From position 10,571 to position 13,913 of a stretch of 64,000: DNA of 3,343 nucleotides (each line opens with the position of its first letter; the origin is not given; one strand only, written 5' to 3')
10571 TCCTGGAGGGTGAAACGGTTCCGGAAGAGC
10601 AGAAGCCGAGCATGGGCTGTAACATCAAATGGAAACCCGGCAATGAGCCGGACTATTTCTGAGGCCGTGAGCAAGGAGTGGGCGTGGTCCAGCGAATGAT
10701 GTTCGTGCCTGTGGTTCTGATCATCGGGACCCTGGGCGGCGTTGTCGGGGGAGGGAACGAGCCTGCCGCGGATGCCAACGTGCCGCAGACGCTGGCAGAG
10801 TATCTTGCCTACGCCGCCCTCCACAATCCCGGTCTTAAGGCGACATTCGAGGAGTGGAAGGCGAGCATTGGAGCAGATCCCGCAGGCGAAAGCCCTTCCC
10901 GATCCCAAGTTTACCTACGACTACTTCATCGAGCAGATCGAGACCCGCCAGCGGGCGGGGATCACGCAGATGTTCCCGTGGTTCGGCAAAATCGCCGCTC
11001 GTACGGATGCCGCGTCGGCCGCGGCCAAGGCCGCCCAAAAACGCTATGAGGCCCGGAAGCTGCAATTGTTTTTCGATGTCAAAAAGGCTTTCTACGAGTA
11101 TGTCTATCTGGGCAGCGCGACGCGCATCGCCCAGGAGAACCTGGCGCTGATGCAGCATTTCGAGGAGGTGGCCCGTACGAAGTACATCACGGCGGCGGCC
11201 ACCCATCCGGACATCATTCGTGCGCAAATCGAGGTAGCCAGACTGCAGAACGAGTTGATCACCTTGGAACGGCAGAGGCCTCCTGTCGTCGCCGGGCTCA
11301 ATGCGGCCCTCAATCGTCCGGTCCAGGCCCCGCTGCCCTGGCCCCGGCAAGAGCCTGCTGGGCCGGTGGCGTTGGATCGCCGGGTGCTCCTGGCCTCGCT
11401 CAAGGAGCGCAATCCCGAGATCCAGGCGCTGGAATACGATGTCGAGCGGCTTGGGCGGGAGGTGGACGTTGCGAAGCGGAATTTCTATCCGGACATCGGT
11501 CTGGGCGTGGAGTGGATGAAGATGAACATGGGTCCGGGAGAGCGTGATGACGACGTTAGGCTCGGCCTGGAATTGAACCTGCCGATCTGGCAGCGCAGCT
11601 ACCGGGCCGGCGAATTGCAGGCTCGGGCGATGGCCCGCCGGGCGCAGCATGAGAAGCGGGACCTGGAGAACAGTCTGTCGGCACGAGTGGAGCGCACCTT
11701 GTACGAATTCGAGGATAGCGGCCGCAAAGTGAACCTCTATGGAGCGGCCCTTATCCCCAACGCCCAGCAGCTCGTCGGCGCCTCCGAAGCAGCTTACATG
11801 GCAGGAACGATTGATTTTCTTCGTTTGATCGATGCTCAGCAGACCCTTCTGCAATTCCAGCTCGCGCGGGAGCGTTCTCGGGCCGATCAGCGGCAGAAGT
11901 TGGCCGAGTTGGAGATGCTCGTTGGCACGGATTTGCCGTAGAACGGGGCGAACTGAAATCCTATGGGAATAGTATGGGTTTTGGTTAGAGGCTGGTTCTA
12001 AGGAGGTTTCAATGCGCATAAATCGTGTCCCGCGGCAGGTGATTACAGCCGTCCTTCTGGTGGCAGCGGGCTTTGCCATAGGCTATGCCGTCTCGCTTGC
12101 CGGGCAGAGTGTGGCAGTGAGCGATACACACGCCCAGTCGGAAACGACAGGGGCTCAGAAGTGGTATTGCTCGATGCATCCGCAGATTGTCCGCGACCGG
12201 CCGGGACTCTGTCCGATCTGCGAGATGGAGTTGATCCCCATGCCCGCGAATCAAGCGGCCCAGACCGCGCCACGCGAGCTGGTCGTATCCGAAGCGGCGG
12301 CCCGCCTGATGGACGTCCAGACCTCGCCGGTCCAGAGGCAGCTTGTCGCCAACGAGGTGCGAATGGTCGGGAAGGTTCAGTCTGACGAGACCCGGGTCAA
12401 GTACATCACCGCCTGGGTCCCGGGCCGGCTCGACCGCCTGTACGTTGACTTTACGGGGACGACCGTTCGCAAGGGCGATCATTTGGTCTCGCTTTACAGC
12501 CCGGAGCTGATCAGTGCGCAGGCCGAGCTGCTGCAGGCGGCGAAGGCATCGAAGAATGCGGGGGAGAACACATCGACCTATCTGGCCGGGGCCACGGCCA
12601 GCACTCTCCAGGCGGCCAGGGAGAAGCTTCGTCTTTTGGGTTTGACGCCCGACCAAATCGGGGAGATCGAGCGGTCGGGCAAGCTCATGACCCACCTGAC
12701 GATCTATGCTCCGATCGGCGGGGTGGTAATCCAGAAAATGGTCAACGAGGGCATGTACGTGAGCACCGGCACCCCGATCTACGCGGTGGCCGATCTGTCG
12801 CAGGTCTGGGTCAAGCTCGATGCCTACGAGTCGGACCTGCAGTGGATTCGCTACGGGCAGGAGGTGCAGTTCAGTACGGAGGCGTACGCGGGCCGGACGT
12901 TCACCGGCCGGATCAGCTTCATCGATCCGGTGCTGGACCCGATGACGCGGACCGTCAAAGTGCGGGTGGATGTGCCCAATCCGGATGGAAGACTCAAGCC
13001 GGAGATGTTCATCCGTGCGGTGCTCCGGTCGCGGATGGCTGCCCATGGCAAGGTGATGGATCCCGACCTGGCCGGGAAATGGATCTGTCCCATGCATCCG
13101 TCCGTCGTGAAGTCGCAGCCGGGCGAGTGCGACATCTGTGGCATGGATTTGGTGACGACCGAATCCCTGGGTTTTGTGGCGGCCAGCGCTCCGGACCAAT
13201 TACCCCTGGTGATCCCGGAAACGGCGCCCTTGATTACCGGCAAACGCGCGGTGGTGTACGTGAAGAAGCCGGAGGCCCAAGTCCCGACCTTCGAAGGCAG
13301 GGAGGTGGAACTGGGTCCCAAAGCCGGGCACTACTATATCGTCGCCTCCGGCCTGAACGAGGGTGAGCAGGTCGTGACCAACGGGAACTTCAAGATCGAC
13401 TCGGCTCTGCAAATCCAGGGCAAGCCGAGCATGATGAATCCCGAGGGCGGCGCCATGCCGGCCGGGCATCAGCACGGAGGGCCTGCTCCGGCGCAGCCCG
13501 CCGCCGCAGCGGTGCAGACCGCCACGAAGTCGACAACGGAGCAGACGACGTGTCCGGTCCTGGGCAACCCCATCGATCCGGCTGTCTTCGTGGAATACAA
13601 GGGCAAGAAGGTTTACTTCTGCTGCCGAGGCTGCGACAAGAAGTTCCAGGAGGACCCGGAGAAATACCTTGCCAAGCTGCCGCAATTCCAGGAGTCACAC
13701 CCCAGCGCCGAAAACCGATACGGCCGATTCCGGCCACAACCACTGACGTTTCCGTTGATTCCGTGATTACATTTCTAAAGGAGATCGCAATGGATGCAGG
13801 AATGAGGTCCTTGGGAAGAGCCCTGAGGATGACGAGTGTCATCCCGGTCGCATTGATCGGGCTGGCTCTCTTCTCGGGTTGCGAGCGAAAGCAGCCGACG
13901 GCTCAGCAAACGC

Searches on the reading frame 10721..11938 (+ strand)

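Call 75: search_protein_families(library=pfam, proteins=[window:10721-11938:+], max_evalue=0.00001)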
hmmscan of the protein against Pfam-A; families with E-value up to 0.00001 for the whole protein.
window:10721-11938:+ (406 aa): 1 family
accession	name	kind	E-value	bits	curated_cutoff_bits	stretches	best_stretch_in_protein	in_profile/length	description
PF02321.23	OEP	-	5.6e-43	147.4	22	2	224-402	5-187/187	Outer membrane efflux protein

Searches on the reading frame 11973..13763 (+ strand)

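Call 75: search_protein_families(library=pfam, proteins=[window:11973-13763:+], max_evalue=0.00001)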
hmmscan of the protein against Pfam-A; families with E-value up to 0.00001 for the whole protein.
window:11973-13763:+ (597 aa): 4 families
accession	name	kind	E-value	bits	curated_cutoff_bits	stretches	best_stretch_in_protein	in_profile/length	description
PF16576.10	HlyD_D23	-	2.5e-78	262.7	30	1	126-346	3-213/214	Barrel-sandwich domain of CusB or HlyD membrane-fusion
PF19335.5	HMBD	-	3.7e-24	84.8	23.6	2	369-394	1-26/28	Heavy metal binding domain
PF13437.12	HlyD_3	-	6.1e-22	78.8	22.2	1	243-343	1-105/106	HlyD family secretion protein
PF04945.19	YHS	-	1.4e-08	35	30.3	1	540-566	18-44/47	YHS domain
